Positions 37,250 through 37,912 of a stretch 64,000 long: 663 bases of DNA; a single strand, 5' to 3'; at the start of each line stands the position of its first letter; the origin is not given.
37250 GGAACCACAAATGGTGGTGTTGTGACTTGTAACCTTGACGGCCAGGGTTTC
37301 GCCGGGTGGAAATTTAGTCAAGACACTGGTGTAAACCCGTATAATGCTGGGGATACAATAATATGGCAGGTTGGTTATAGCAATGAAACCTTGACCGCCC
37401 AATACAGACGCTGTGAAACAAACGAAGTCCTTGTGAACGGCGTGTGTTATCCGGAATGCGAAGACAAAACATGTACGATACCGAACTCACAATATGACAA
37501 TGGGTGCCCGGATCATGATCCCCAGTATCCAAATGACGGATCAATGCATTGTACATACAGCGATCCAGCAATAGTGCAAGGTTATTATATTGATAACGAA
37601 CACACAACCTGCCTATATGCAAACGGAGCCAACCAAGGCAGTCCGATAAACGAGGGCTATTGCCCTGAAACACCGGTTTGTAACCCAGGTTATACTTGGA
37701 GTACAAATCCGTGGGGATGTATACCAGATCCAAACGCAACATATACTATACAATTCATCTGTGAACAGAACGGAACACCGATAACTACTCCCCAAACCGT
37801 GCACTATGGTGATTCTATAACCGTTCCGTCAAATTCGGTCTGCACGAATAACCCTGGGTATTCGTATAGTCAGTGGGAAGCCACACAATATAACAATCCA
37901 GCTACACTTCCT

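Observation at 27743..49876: A single 22.1-kb ORF encodes a 7377-aa Cys-rich repeat protein with a signal peptide and no recognisable anchor or secretion domain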

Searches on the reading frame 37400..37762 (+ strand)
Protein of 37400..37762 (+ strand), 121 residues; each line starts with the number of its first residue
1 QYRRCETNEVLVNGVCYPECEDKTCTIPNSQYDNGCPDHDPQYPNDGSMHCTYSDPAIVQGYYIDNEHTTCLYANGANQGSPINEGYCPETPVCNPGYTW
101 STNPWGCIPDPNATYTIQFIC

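Call 69: search_protein_families(library=pfam, proteins=[window:37400-37762:+], max_evalue=0.1)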
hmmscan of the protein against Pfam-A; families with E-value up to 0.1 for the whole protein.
window:37400-37762:+ (121 aa): 0 families
